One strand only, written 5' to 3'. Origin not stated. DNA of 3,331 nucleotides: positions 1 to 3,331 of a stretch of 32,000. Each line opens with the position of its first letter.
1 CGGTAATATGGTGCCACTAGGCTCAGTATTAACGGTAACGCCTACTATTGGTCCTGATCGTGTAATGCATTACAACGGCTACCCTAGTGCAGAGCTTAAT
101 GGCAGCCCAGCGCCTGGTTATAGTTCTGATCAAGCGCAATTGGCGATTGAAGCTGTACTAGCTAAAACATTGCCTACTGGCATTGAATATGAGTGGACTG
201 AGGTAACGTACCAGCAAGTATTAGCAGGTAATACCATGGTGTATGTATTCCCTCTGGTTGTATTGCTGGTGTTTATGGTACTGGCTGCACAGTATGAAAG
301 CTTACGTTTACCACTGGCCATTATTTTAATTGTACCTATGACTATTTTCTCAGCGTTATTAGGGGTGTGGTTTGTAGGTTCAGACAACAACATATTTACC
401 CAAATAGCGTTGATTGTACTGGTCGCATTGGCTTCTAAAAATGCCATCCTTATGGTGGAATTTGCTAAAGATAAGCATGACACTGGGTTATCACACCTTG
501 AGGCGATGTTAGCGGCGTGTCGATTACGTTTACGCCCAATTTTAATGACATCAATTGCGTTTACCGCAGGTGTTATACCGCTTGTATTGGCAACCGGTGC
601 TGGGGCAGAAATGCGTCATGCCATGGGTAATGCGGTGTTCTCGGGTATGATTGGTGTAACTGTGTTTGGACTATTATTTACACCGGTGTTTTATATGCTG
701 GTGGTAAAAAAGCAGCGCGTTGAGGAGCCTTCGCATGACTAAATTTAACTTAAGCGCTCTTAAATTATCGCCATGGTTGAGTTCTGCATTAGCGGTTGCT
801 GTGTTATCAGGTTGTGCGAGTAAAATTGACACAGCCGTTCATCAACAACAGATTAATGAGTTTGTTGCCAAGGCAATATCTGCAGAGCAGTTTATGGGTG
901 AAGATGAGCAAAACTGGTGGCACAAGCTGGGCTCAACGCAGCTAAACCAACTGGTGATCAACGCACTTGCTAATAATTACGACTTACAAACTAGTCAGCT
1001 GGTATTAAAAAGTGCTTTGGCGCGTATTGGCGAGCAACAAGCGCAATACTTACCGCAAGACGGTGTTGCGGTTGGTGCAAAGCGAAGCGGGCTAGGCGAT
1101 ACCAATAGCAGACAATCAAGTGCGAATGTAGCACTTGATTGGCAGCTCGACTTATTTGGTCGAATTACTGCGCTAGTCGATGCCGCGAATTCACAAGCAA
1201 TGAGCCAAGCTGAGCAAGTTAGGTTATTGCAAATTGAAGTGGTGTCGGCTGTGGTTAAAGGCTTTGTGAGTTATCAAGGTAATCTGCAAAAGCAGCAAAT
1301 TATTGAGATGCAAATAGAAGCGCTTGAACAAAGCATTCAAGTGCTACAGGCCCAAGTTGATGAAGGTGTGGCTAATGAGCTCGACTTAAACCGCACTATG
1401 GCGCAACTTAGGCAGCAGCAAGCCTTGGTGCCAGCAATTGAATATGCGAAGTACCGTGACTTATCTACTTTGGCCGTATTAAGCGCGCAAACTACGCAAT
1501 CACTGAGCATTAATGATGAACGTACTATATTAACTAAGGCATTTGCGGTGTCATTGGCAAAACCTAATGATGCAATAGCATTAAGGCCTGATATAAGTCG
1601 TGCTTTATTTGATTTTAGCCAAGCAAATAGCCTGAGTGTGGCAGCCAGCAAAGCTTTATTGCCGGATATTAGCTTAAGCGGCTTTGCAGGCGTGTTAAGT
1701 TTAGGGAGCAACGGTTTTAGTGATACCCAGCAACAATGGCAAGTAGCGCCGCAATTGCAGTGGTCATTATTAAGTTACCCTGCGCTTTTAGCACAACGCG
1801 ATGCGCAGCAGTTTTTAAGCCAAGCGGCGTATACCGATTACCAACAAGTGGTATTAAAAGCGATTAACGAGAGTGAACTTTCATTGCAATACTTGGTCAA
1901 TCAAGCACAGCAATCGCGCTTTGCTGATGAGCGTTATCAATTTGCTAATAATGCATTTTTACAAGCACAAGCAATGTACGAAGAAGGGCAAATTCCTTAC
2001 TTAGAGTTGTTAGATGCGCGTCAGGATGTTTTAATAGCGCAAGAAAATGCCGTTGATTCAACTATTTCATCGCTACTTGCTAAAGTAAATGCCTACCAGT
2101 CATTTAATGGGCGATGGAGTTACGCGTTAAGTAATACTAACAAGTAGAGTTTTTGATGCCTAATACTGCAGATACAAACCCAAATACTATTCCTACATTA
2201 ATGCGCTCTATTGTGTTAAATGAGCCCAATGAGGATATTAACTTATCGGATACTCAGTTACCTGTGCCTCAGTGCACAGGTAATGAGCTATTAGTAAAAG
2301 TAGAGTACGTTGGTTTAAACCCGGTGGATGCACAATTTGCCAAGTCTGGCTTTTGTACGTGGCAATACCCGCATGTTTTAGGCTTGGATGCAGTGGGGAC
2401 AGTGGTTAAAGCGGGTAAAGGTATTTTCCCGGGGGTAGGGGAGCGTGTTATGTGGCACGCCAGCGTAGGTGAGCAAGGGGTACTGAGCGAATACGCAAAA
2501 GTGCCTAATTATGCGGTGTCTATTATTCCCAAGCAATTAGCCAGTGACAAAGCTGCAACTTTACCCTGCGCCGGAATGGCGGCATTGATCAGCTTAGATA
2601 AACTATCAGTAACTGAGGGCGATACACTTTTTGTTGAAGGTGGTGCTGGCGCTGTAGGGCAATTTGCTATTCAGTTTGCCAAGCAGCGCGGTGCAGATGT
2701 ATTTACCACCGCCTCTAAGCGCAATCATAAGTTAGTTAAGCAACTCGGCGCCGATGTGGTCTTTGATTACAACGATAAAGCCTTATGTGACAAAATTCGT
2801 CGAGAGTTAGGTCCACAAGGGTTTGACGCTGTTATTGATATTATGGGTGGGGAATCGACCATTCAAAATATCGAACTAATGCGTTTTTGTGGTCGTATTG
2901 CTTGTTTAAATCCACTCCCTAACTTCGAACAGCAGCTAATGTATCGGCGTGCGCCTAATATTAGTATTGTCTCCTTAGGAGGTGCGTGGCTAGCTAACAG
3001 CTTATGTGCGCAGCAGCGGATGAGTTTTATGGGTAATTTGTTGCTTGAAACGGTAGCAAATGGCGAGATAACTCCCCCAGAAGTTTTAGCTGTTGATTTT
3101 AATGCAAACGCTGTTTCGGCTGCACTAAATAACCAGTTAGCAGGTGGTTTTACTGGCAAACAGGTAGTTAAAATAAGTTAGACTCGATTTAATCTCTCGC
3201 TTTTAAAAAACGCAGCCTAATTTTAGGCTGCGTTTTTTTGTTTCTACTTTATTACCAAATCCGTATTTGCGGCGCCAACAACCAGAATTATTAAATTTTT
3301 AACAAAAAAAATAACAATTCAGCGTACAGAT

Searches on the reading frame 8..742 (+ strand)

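Call 7: search_protein_families(library=pfam, proteins=[window:8-742:+], max_evalue=0.001)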
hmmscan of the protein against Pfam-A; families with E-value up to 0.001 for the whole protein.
window:8-742:+ (244 aa): 1 family
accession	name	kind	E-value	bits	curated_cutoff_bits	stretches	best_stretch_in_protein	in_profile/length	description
PF00873.25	ACR_tran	-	1.2e-80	272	28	1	1-232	787-1020/1021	AcrB/AcrD/AcrF family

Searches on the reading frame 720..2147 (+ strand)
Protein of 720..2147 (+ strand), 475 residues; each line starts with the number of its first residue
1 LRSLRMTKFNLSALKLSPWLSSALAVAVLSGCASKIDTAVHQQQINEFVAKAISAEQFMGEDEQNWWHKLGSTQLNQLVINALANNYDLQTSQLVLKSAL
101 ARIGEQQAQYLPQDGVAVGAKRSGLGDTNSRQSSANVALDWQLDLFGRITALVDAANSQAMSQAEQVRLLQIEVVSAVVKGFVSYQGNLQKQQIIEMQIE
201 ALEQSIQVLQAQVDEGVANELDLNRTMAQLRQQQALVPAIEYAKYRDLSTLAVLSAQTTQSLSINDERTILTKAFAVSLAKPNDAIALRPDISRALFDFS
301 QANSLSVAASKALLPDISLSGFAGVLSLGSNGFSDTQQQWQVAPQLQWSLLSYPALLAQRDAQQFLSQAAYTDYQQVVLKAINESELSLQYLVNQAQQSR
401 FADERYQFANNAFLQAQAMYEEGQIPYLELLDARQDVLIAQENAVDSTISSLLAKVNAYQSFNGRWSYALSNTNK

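Call 7: search_protein_families(library=pfam, proteins=[window:720-2147:+], max_evalue=0.001)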
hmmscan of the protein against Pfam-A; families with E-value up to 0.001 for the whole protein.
window:720-2147:+ (475 aa): 1 family
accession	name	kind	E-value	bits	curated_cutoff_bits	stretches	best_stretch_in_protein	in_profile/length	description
PF02321.23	OEP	-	4.6e-26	92.2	22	2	75-251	1-182/187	Outer membrane efflux protein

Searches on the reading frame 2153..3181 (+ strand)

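Call 7: search_protein_families(library=pfam, proteins=[window:2153-3181:+], max_evalue=0.001)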
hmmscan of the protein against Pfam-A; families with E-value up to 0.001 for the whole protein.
window:2153-3181:+ (342 aa): 3 families
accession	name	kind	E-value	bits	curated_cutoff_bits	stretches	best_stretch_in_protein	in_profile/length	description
PF00107.32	ADH_zinc_N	-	1.4e-16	61.1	31.8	1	167-251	1-87/129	Zinc-binding dehydrogenase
PF08240.17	ADH_N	-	1.1e-11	45.3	23.5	1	44-126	3-103/104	Alcohol dehydrogenase GroES-like domain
PF13602.12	ADH_zinc_N_2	-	2.4e-07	32.2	27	1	198-339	1-134/134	Zinc-binding dehydrogenase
